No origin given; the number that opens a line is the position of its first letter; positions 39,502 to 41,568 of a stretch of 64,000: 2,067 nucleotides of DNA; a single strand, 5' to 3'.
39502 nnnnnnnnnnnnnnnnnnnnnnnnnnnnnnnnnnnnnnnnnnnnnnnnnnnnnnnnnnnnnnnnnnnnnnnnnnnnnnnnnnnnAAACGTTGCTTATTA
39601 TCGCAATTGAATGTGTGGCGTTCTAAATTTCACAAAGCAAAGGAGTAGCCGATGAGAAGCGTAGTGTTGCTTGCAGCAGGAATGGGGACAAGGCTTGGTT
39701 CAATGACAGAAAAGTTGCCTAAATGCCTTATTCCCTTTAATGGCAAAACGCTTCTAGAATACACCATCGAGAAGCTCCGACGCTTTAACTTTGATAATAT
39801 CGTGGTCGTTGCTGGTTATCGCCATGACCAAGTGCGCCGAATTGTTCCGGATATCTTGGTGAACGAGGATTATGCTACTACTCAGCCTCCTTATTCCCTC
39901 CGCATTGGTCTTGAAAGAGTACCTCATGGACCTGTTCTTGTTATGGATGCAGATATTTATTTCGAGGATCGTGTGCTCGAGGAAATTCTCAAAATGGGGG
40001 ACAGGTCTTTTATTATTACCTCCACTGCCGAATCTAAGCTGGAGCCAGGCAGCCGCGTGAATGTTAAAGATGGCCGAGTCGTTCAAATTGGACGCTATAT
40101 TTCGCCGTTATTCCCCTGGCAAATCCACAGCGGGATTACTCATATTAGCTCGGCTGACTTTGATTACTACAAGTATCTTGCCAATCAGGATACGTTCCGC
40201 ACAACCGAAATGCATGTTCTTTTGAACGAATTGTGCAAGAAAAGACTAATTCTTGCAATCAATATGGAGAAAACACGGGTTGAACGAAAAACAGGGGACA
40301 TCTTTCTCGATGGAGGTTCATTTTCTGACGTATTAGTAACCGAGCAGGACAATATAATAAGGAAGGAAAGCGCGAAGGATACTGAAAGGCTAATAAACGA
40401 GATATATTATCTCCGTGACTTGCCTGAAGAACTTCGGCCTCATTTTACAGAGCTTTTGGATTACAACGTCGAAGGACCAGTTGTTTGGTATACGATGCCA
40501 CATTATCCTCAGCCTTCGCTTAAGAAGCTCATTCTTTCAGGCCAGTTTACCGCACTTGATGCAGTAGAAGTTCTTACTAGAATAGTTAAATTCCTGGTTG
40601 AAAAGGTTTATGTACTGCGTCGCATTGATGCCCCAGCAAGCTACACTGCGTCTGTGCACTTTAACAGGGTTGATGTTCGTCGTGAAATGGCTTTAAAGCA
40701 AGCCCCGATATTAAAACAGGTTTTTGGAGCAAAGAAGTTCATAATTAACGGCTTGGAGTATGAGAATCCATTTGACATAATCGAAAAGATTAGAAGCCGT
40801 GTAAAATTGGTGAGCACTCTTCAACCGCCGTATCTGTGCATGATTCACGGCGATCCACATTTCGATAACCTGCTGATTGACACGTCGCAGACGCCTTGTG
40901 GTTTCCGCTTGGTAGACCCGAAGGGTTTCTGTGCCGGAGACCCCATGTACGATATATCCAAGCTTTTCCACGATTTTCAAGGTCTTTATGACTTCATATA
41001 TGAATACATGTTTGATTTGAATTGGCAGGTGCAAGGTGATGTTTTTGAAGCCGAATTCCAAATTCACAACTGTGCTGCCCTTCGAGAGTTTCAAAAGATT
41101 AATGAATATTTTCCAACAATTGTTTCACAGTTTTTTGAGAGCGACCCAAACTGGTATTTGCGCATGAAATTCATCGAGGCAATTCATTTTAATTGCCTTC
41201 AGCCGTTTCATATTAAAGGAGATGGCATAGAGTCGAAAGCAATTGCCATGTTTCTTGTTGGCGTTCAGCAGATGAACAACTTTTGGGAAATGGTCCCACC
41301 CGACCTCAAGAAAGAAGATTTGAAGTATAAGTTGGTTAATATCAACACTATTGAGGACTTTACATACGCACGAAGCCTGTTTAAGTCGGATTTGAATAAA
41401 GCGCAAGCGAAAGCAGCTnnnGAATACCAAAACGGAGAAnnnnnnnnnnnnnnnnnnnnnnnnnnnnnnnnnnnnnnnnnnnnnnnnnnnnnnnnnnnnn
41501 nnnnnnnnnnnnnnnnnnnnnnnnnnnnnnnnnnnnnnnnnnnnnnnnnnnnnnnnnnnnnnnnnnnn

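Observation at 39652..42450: LicC-LicA-like fused kinase/cytidylyltransferase next to a TagF-like transferase suggests CDP-alcohol-dependent phospho-substituent decoration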

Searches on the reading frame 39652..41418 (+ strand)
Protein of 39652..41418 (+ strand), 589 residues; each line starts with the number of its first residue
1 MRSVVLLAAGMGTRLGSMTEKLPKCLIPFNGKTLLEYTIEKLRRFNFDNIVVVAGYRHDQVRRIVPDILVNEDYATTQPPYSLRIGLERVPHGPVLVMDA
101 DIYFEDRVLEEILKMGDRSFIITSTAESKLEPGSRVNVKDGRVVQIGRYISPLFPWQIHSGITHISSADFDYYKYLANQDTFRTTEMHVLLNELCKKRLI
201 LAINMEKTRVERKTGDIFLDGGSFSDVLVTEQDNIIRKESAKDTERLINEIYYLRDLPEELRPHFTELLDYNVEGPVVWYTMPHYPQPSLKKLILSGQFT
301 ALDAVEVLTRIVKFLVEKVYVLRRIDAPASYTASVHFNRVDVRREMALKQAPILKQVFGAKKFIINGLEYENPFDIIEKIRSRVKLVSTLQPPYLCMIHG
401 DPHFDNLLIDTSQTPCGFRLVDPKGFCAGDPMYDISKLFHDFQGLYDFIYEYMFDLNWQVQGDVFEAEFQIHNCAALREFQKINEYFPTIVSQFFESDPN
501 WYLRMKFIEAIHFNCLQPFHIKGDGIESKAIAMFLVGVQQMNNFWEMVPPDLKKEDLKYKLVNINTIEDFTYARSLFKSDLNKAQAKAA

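Call 6: search_protein_families(library=pfam, proteins=[window:39652-41418:+], max_evalue=0.01)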
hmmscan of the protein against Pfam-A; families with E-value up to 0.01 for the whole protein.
window:39652-41418:+ (589 aa): 5 families
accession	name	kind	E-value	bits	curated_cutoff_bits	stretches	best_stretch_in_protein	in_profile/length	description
PF12804.13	NTP_transf_3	-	3.1e-17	63.6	27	1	4-115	1-110/160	MobA-like NTP transferase domain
PF00483.29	NTP_transferase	-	2e-08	34.6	21.2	1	5-75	3-78/245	Nucleotidyl transferase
PF01636.29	APH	-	1.9e-05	25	23.2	1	392-442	163-213/239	Phosphotransferase enzyme family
PF01128.25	IspD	-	0.00059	20.1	27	1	4-62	3-60/221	2-C-methyl-D-erythritol 4-phosphate cytidylyltransferase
PF20202.4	DUF6564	-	0.00077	19.6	25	0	32-116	15-112/230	Domain of unknown function (DUF6564)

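Call 7: search_protein_families(library=ncbifam, proteins=[window:39652-41418:+], max_evalue=0.01)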
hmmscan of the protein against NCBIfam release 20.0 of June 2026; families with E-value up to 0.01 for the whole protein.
window:39652-41418:+ (589 aa): 39 families (the best 25 are shown)
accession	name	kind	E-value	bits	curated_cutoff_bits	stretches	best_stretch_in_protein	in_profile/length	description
TIGR03992.1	Arch_glmU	subfamily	2.2e-17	63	292.1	1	4-176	3-179/393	bifunctional sugar-1-phosphate nucleotidylyltransferase/acetyltransferase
NF041313.1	UDPGP_AglF_Halo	equivalog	9.2e-13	48.2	400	1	4-61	3-60/234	UTP--glucose-1-phosphate uridylyltransferase AglF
NF041173.1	Sug_nt_acttase_Thmprot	equivalog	3.1e-11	42.9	600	1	4-198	3-200/405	bifunctional sugar-1-phosphate nucleotidylyltransferase/acetyltransferase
NF041135.1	IPPtranDIPPsyn_Thcocales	equivalog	8.6e-11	41.4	580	1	4-152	3-151/419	bifunctional L-myo-inositol-1-phosphate cytidylyltransferase/CDP-L-myo-inositol myo-inositolphosphotransferase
TIGR01173.1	glmU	equivalog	9.9e-11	41.1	366.85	1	3-70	2-66/452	bifunctional UDP-N-acetylglucosamine diphosphorylase/glucosamine-1-phosphate N-acetyltransferase GlmU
TIGR03310.1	matur_MocA_YgfJ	equivalog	1.2e-10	41.7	186.45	1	3-102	1-100/188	molybdenum cofactor cytidylyltransferase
NF045761.1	NAMPUrTaseMurU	equivalog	4.1e-09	36.6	250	1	5-63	4-62/226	N-acetylmuramate alpha-1-phosphate uridylyltransferase MurU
NF010940.0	PRK14360.1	equivalog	1.2e-08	34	602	1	3-66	3-63/452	bifunctional UDP-N-acetylglucosamine diphosphorylase/glucosamine-1-phosphate N-acetyltransferase GlmU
NF045665.1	NTPtran_DVU1551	equivalog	1.4e-08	34.2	315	1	4-91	3-88/359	DVU_1551 family NTP transferase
NF010933.0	PRK14353.1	equivalog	2.4e-08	33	505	1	3-73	7-74/453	bifunctional UDP-N-acetylglucosamine diphosphorylase/glucosamine-1-phosphate N-acetyltransferase GlmU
NF010932.0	PRK14352.1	equivalog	3.2e-08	32.7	611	1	3-101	8-110/488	bifunctional UDP-N-acetylglucosamine diphosphorylase/glucosamine-1-phosphate N-acetyltransferase GlmU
NF038362.1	Sden_1164_fam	equivalog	3.3e-08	33.3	300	1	3-128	3-141/266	Sden_1164 family protein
NF010934.1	PRK14354.1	equivalog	6.5e-08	31.5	450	1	4-66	2-61/447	bifunctional UDP-N-acetylglucosamine diphosphorylase/glucosamine-1-phosphate N-acetyltransferase GlmU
NF049965.1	GlMnHpPGnyltfHddC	equivalog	7e-08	32.4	300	1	4-66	3-65/221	D-glycero-D-manno-heptose 1-phosphate guanosyltransferase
TIGR01208.1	rmlA_long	equivalog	1.1e-07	31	320.25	1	5-65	3-64/353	glucose-1-phosphate thymidylyltransferase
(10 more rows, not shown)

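Call 11: search_solved_structures(query=window:39652-41418:+, max_evalue=1, show_alignments=3)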
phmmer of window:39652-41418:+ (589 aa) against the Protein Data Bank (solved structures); distinct sequences matched with E-value up to 1: 64 (the best 60 are shown).
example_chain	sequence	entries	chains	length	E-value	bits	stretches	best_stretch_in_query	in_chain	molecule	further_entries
1jyk_A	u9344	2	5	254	5.3e-12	48.4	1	4-110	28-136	CTP:phosphocholine Cytidylyltransferase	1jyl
6pd1_A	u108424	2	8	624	6.3e-07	31.6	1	2-126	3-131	Nucleotidyl transferase/aminotransferase, class V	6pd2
5vmk_A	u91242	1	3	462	1.1e-05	27.5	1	3-148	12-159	Bifunctional protein GlmU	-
5z09_A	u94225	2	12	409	5.4e-05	25.2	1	5-60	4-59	Dual sugar-1-phosphate nucleotidylyltransferase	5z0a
2ggo_A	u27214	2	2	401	8e-05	24.7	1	5-59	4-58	401aa long hypothetical glucose-1-phosphate thymidylyltransferase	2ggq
8x7s_B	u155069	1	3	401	8.7e-05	24.6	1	4-57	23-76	UTP--glucose-1-phosphate uridylyltransferase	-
9y3p_I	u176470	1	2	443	9.3e-05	24.5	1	4-113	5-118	Translation initiation factor eIF2B subunit gamma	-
6caj_J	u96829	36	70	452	9.6e-05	24.4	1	4-113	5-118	Translation initiation factor eIF-2B subunit gamma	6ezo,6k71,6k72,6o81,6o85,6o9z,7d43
2xme_A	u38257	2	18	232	0.00016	23.7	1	3-178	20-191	CTP-INOSITOL-1-PHOSPHATE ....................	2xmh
6jq8_A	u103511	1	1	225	0.00017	23.6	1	2-72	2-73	Putative 6-deoxy-D-mannoheptose pathway protein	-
5xhw_A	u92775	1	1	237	0.00025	23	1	2-71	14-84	Putative 6-deoxy-D-mannoheptose pathway protein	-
4jd0_A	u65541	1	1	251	0.00027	23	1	1-151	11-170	Nucleotidyl transferase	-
7whr_B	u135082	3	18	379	0.00028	22.9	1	2-62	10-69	Nucleotidyl transferase family protein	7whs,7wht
8yre_D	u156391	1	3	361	0.00051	22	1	5-67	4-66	Mannose-1-phosphate guanylyltransferase 1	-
7x8j_A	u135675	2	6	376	0.00053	22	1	5-67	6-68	Mannose-1-phosphate guanylyltransferase 1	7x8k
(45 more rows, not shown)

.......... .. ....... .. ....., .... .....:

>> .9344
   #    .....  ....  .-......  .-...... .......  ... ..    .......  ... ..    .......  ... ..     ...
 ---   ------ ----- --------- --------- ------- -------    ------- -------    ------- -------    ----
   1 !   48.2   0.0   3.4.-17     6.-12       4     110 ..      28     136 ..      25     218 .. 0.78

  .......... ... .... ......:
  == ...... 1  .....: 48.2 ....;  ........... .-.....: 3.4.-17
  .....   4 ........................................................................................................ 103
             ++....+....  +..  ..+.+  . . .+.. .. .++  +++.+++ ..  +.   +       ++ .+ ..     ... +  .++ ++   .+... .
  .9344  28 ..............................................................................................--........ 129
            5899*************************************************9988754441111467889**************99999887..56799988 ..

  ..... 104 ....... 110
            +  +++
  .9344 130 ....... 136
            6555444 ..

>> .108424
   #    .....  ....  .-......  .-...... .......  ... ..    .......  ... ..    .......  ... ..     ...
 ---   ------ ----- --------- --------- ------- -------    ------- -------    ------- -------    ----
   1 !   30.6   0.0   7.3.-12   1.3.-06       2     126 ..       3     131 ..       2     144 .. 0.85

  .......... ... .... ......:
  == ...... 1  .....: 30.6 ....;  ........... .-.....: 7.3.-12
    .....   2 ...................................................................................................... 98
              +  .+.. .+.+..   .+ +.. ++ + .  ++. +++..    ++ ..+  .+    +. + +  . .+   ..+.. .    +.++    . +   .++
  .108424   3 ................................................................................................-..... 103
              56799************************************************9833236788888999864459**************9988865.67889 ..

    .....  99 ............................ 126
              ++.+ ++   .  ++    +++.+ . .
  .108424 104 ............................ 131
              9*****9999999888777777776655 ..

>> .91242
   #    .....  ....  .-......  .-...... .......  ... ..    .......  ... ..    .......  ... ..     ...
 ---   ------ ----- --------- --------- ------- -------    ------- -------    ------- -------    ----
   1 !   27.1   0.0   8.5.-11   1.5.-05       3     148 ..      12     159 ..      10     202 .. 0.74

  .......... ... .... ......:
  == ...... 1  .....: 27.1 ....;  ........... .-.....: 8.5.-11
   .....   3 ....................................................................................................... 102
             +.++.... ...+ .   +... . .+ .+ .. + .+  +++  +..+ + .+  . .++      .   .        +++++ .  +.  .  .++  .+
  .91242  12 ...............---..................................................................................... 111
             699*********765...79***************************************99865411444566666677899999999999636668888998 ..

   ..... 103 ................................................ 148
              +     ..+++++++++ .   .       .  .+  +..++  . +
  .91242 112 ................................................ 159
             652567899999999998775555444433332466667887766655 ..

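Call 12: find_homologous_proteins(query=window:39652-41418:+)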
Query window:39652-41418:+ (589 aa): 13 proteins with E <= 0.001 among 8000 candidates.
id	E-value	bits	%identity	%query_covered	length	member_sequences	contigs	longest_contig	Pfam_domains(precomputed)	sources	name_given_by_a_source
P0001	0.0e+0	1358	100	100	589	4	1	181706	PF00483.30,PF12804.14,PF01636.30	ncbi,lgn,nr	ncbi:MAG: NTP transferase domain-containing protein [Armatimonadota bacterium]|nr:NTP transferase do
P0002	0.0e+0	1013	74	98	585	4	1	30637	PF00483.30,PF12804.14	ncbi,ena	-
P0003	7.4e-286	968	71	98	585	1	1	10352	PF00483.30,PF12804.14,PF01636.30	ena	-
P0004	4.9e-239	813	60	96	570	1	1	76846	PF12804.14,PF01636.30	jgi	-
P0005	1.6e-180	620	47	98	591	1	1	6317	PF00483.30,PF12804.14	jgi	jgi:choline kinase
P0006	8.2e-177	608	46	98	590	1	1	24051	PF00483.30,PF12804.14,PF01636.30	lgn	-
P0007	2.2e-176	606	48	99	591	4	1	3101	PF00483.30,PF20202.5,PF12804.14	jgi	-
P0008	1.6e-174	600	45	98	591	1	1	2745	PF00483.30,PF01128.26,PF12804.14,PF01636.30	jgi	-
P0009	2.4e-171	589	45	97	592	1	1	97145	PF00483.30,PF12804.14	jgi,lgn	jgi:choline kinase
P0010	4.6e-100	354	47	59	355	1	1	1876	PF01636.30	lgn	-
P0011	1.6e-10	58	35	25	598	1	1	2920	PF00266.26,PF12804.14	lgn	-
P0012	6.2e-9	53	33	19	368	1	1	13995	PF00483.30,PF01381.29,PF13560.13,PF12804.14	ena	-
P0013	9.2e-5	39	30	19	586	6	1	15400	PF00483.30,PF01128.26,PF01633.27,PF12804.14,PF01636.30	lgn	-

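Call 19: find_encoding_contigs(protein=P0009, flank=10000, max_places=2)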
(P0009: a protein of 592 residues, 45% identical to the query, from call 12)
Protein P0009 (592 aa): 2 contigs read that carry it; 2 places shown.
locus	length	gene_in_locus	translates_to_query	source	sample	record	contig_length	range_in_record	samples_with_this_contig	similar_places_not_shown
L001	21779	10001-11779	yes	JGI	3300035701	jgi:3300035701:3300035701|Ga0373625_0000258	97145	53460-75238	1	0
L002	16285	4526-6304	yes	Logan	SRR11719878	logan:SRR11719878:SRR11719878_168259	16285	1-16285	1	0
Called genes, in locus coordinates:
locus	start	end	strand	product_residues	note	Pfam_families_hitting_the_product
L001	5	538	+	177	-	-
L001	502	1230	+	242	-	PF02463:SMC_N (weak)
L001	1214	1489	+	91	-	-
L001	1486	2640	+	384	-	PF00675:Peptidase_M16, PF05193:Peptidase_M16_C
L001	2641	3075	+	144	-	-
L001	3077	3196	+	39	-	-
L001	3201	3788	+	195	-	-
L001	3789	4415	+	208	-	PF01327:Pep_deformylase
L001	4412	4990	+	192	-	PF02163:Peptidase_M50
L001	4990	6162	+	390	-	PF07690:MFS_1, PF03092:BT1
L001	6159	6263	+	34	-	-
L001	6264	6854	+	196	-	PF00574:CLP_protease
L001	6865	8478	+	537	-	PF00535:Glycos_transf_2, PF10111:Glyco_tranf_2_2 (weak), PF13181:TPR_8 (faint), PF12895:ANAPC3 (faint), PF13424:TPR_12 (faint), PF21033:RMD1-3 (faint), PF07719:TPR_2 (weak), PF04991:LicD (weak), +3 more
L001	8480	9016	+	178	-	PF12850:Metallophos_2 (weak)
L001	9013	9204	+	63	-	-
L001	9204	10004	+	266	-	PF01370:Epimerase, PF04321:RmlD_sub_bind, PF01073:3Beta_HSD (weak), PF02719:Polysacc_synt_2, PF16363:GDP_Man_Dehyd, PF07993:NAD_binding_4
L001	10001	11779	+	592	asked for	PF00483:NTP_transferase (weak), PF12804:NTP_transf_3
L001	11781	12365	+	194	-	PF04991:LicD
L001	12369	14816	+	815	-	PF00534:Glycos_transf_1, PF13692:Glyco_trans_1_4, PF13524:Glyco_trans_1_2 (faint), PF00534:Glycos_transf_1, PF13692:Glyco_trans_1_4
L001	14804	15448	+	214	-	PF02585:PIG-L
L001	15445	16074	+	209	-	PF08889:WbqC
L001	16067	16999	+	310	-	-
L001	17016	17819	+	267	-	PF00535:Glycos_transf_2 (weak)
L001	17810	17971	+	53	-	-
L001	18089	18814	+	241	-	-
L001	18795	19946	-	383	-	-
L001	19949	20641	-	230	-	-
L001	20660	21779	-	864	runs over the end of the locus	-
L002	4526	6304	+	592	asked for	PF00483:NTP_transferase (weak), PF12804:NTP_transf_3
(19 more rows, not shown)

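Call 20: find_encoding_contigs(protein=P0004, flank=10000, max_places=2)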
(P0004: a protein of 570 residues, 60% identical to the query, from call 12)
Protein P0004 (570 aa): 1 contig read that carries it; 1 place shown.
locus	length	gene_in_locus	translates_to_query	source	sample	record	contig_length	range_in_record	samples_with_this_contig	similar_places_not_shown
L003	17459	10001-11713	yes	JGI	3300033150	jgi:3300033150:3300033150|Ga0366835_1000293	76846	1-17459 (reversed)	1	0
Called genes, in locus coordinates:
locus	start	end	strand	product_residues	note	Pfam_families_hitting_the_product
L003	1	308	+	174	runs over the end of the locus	-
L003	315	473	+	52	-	PF10124:Mu-like_gpT (weak)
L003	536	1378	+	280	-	PF14528:LAGLIDADG_3 (faint)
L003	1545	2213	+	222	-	PF10124:Mu-like_gpT (weak), PF25209:Phage_capsid_4, PF10124:Mu-like_gpT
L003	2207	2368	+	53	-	-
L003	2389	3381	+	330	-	PF13489:Methyltransf_23, PF01467:CTP_transf_like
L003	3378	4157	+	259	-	PF00294:PfkB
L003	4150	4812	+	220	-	PF01050:MannoseP_isomer (weak), PF07883:Cupin_2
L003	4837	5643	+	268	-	PF01370:Epimerase, PF04321:RmlD_sub_bind (weak), PF01073:3Beta_HSD (faint), PF02719:Polysacc_synt_2, PF07993:NAD_binding_4 (faint), PF16363:GDP_Man_Dehyd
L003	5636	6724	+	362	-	-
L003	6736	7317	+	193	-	PF04991:LicD (weak)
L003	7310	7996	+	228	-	PF00535:Glycos_transf_2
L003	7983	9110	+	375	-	PF13489:Methyltransf_23 (faint), PF04991:LicD (faint)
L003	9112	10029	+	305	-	PF01073:3Beta_HSD, PF01370:Epimerase, PF02719:Polysacc_synt_2, PF04321:RmlD_sub_bind, PF16363:GDP_Man_Dehyd, PF07993:NAD_binding_4 (weak)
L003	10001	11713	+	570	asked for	PF12804:NTP_transf_3, PF01636:APH (weak)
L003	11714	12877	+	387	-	PF08241:Methyltransf_11, PF13649:Methyltransf_25 (faint), PF13847:Methyltransf_31 (weak), PF02585:PIG-L (faint)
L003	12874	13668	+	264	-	PF11316:Rhamno_transf (weak)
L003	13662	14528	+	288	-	-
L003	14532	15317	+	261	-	-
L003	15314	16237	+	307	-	-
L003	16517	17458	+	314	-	?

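Call 21: find_encoding_contigs(protein=P0002, flank=10000, max_places=2)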
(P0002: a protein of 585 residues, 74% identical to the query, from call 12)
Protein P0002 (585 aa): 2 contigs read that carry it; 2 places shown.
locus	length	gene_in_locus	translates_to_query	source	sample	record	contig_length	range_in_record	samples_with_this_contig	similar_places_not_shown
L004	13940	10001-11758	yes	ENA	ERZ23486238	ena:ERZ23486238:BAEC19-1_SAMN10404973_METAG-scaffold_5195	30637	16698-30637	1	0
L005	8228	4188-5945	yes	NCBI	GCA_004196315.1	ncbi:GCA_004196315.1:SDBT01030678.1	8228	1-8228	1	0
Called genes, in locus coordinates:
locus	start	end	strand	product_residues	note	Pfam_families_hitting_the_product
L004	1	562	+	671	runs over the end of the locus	PF00460:Flg_bb_rod, PF22638:FlgK_D1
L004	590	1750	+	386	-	PF00669:Flagellin_N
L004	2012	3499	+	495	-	PF00515:TPR_1 (faint), PF07719:TPR_2 (faint), PF13424:TPR_12 (faint), PF13428:TPR_14 (faint), PF13432:TPR_16 (faint), PF14559:TPR_19 (faint), PF00534:Glycos_transf_1, PF13692:Glyco_trans_1_4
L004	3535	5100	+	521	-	PF00535:Glycos_transf_2, PF10111:Glyco_tranf_2_2 (weak), PF13641:Glyco_tranf_2_3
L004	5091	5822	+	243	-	PF13431:TPR_17 (faint), PF14559:TPR_19 (faint), PF21033:RMD1-3 (faint), PF13424:TPR_12 (faint), PF07719:TPR_2 (faint), PF13176:TPR_7 (faint), PF23914:TPR_CcmH_CycH (weak), PF00515:TPR_1 (weak), +3 more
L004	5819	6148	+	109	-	-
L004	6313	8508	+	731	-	PF01209:Ubie_methyltran, PF13489:Methyltransf_23, PF08241:Methyltransf_11, PF08242:Methyltransf_12, PF13649:Methyltransf_25, PF13847:Methyltransf_31, PF13489:Methyltransf_23, PF08241:Methyltransf_11, +8 more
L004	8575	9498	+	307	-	PF01073:3Beta_HSD, PF01370:Epimerase, PF04321:RmlD_sub_bind, PF16363:GDP_Man_Dehyd, PF02719:Polysacc_synt_2 (weak)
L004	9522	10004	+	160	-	PF00702:Hydrolase (faint), PF08282:Hydrolase_3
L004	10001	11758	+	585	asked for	PF00483:NTP_transferase, PF12804:NTP_transf_3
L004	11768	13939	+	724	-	?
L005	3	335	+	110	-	?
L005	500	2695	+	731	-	PF01209:Ubie_methyltran, PF13489:Methyltransf_23, PF08241:Methyltransf_11, PF08242:Methyltransf_12, PF13649:Methyltransf_25, PF13847:Methyltransf_31, PF13489:Methyltransf_23, PF08241:Methyltransf_11, +8 more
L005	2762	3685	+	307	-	PF01073:3Beta_HSD, PF01370:Epimerase, PF04321:RmlD_sub_bind, PF16363:GDP_Man_Dehyd, PF02719:Polysacc_synt_2 (weak)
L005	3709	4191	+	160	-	PF00702:Hydrolase (faint), PF08282:Hydrolase_3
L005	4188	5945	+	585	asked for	PF00483:NTP_transferase, PF12804:NTP_transf_3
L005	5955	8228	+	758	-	?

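Call 22: find_encoding_contigs(protein=P0006, flank=10000, max_places=2)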
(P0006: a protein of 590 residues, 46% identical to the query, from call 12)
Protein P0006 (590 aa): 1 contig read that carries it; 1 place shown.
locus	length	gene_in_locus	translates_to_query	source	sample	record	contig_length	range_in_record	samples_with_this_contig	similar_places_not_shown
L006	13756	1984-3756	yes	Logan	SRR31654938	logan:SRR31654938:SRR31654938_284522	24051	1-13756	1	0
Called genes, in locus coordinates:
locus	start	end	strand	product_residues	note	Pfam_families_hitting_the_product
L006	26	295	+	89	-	-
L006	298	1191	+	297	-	-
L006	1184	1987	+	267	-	PF01370:Epimerase, PF04321:RmlD_sub_bind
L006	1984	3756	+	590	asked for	PF00483:NTP_transferase (weak), PF12804:NTP_transf_3, PF01636:APH (weak)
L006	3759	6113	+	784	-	PF04991:LicD (weak), PF00535:Glycos_transf_2 (faint)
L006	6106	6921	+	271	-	PF00535:Glycos_transf_2 (weak)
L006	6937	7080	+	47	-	-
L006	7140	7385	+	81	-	-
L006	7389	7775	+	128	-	-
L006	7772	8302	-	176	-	-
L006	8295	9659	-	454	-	-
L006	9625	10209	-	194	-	-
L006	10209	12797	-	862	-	PF13385:Laminin_G_3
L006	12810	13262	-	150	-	-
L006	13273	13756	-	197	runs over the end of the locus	-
